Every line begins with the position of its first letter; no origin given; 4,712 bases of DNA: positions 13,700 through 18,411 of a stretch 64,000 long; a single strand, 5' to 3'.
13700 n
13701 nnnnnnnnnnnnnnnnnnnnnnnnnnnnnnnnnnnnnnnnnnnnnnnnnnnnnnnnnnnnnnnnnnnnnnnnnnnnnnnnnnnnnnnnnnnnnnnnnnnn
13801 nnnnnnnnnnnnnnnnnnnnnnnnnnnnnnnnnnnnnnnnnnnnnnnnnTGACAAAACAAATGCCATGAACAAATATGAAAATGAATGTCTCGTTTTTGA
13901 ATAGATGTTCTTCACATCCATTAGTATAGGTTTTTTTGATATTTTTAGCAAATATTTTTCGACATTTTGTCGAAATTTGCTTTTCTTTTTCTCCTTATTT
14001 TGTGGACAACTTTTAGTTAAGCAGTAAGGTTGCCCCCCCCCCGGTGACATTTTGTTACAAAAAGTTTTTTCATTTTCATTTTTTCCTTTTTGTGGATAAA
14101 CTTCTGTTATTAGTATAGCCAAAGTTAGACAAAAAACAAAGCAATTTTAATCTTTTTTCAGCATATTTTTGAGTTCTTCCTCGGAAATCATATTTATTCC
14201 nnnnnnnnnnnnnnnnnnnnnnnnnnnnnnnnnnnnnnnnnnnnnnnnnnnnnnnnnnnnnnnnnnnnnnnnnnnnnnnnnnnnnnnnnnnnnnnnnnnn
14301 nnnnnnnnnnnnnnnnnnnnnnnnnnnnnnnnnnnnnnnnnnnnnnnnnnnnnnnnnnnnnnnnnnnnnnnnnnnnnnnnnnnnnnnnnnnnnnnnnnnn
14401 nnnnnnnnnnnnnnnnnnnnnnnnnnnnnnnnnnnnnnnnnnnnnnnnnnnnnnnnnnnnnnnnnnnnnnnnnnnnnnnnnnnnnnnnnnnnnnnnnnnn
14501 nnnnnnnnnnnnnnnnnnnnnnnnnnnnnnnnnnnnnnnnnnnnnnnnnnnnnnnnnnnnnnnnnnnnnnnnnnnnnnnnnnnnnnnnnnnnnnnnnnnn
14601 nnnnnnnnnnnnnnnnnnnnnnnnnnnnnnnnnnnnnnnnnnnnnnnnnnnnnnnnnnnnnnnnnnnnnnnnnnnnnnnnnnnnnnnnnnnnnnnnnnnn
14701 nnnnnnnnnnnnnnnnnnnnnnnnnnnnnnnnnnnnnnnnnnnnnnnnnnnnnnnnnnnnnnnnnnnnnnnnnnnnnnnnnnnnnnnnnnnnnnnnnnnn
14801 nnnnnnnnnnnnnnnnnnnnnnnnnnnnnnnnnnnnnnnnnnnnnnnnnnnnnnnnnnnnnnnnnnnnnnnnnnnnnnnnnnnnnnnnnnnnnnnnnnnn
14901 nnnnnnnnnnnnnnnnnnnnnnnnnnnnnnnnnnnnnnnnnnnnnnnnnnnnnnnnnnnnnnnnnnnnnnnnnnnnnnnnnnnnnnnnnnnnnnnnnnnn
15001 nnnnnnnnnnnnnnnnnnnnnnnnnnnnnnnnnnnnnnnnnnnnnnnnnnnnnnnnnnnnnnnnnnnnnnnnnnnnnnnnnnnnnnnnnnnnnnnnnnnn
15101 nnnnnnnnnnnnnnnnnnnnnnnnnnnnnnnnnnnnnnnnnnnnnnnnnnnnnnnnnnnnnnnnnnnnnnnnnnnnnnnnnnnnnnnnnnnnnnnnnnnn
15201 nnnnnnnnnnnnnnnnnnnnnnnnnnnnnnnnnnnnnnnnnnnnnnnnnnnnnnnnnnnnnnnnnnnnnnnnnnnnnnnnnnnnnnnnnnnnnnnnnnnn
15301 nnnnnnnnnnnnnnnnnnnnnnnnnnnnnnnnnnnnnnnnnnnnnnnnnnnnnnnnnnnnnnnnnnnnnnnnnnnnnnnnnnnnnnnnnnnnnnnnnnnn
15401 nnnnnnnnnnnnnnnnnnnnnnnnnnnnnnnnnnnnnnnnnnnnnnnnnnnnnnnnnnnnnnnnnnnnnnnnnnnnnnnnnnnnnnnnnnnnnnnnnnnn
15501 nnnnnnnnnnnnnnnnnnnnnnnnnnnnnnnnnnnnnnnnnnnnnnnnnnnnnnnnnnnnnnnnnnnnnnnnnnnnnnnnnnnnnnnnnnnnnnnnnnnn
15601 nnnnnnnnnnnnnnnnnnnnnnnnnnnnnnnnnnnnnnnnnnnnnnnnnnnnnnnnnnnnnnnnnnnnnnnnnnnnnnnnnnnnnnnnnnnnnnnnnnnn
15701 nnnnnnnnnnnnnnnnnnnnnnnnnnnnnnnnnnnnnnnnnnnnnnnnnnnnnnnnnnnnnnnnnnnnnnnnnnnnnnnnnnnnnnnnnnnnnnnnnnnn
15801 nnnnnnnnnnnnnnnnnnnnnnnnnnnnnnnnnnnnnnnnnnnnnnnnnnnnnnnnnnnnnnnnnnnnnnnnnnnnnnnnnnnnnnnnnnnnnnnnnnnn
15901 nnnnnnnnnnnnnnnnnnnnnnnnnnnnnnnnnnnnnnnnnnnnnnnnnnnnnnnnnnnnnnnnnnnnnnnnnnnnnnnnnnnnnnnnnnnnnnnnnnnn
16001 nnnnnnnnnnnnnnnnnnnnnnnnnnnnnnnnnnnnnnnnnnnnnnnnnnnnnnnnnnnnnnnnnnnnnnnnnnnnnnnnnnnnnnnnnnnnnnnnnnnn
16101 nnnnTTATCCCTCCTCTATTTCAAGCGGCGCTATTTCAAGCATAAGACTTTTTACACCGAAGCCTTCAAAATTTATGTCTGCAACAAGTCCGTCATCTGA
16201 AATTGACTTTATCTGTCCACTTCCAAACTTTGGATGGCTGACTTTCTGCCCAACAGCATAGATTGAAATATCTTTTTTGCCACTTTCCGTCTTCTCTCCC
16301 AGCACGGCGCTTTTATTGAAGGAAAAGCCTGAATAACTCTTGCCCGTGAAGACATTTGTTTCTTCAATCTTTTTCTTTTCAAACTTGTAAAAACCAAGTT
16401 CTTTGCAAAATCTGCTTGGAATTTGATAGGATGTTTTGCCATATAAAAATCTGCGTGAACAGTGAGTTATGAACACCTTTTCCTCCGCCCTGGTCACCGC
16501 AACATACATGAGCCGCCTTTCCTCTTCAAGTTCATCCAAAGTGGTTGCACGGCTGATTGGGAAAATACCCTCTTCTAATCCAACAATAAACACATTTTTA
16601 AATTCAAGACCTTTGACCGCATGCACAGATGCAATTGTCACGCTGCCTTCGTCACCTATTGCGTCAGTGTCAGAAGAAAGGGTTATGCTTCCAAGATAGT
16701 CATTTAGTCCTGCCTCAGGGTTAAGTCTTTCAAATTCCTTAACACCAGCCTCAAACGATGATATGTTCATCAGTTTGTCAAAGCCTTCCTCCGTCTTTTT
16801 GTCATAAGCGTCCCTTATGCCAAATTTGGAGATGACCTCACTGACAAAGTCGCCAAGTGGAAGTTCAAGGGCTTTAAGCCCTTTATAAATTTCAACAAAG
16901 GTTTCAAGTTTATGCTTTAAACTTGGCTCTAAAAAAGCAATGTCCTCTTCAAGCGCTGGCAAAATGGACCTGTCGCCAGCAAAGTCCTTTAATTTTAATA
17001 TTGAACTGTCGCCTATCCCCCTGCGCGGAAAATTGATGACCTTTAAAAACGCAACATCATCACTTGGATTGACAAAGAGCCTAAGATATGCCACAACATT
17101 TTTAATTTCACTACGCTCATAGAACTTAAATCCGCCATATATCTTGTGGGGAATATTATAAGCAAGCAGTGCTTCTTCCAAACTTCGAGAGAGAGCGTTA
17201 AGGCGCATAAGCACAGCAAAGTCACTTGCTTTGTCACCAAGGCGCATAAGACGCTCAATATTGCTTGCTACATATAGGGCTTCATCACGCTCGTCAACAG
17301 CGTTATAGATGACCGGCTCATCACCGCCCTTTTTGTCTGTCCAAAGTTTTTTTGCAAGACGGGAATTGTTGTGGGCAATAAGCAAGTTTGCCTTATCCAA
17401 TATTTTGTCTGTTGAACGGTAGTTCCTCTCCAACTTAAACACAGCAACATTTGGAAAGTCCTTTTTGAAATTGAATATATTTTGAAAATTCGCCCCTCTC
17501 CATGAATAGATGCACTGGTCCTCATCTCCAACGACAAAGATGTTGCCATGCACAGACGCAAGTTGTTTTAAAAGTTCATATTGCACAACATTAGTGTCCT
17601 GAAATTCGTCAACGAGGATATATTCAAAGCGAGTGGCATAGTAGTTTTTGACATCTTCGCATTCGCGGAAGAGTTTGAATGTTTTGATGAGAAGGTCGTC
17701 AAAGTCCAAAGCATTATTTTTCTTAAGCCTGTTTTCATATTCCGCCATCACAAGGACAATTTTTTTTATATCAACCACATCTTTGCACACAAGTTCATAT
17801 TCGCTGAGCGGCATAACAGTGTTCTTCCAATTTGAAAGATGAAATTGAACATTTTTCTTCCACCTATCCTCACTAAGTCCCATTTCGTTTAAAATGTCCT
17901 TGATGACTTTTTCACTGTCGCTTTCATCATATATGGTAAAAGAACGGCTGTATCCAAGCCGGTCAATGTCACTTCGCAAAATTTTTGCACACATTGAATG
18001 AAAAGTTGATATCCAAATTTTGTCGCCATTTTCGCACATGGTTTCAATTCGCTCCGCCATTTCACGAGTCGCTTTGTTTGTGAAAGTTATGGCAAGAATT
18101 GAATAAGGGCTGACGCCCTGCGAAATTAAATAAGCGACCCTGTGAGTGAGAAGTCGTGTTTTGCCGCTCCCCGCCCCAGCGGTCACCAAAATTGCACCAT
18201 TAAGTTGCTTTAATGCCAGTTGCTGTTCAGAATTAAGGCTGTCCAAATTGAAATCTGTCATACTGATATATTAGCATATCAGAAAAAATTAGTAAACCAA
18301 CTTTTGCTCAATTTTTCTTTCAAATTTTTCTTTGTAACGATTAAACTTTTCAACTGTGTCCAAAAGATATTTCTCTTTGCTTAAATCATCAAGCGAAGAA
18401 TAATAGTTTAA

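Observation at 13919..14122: Poly-G(10) tract after an RBS+ATG in a conserved leader of the 1007-aa surface-protein gene: putative slipped-strand phase switch, currently OFF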

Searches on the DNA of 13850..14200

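Call 16: search_rna_families(source=window, start=13850, end=14200, threshold=evalue, max_evalue=10)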
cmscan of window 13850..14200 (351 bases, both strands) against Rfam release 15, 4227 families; matches with E-value up to 10: 8.
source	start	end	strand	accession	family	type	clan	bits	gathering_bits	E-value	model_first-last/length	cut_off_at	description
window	13976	14074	+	RF00110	RybB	Gene; sRNA;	-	25.4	40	0.0038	1-79/79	no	RybB RNA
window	13858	13954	+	RF00267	snoR64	Gene; snRNA; snoRNA; CD-box;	-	19.8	45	0.44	1-94/94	no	Small nucleolar RNA R64/Z200 family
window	13988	14143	-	RF01882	TUG1_1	Gene; lncRNA;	-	16.6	80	9.7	1-145/145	no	Taurine upregulated gene 1 conserved region 1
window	14094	14190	-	RF02618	SSRC34_2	Gene; sRNA;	-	16.3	48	3.8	1-125/125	no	Streptococcus sRNA 34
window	14054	14155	-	RF01859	Phe_leader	Cis-reg; leader;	-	15.2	55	6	1-125/125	no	Phenylalanine leader peptide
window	13980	14031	-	RF02098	DGCR5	Gene; lncRNA;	-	15.1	50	2.4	1-49/49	no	DiGeorge syndrome critical region gene 5 conserved region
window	13851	13931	-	RF02436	SpF43_sRNA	Gene; sRNA;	-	15.1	70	3.5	1-99/99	no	Streptococcus sRNA SpF43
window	14078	14144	-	RF03642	MIR5743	Gene; miRNA;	-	14.4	111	9.1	1-81/81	no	MIR5743 microRNA precursor family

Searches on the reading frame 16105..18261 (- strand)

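Call 59: search_protein_families(library=ncbifam, proteins=[window:16105-18261:-], max_evalue=0.00001)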
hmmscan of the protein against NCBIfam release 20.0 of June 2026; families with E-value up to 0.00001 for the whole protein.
window:16105-18261:- (718 aa): 16 families
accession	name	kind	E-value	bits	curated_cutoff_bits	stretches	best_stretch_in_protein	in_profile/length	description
TIGR01073.1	pcrA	equivalog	2.3e-223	743.6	911.2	1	6-714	2-725/725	DNA helicase PcrA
NF008743.0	PRK11773.1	equivalog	1.2e-184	615.6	965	1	6-714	7-718/720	DNA helicase II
TIGR01075.1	uvrD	equivalog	4e-179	597.3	1144.45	1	6-714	2-715/715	DNA helicase II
TIGR01074.1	rep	equivalog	1.8e-162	542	951.45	1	8-634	1-645/668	DNA helicase Rep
NF008172.0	PRK10919.1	equivalog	2.5e-122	409.4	1168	2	9-432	3-429/673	DNA helicase Rep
NF008276.0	PRK11054.1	equivalog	7e-49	166.9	543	3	165-319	389-540/684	DNA helicase IV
TIGR02785.1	addA_Gpos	equivalog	5.5e-43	147.1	707.65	3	155-295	330-480/1234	helicase-exonuclease AddAB subunit AddA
NF010485.0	PRK13909.1-2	equivalog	1.7e-39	135.8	650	2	173-559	289-629/909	RecB-like helicase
TIGR00609.1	recB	equivalog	1.4e-38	132.7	696.05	2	154-300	312-460/1175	exodeoxyribonuclease V subunit beta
TIGR02784.1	addA_alphas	equivalog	1.5e-36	126.2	860.75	2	171-299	347-497/1138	double-strand break repair helicase AddA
NF010487.0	PRK13909.1-4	equivalog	6.7e-36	123.9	759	2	178-395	291-525/924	RecB-like helicase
NF010484.0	PRK13909.1-1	equivalog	2.2e-16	58.9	1074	2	160-295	288-435/945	RecB-like helicase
NF041464.1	HelD_BACSU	equivalog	1.2e-15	56.5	419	1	209-366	544-694/779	RNA polymerase recycling motor HelD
NF010486.0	PRK13909.1-3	equivalog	1.3e-15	56.5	1109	1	163-292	279-420/921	RecB-like helicase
NF008128.0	PRK10876.1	equivalog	7.6e-14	50.3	1697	1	151-299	315-465/1181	exodeoxyribonuclease V subunit beta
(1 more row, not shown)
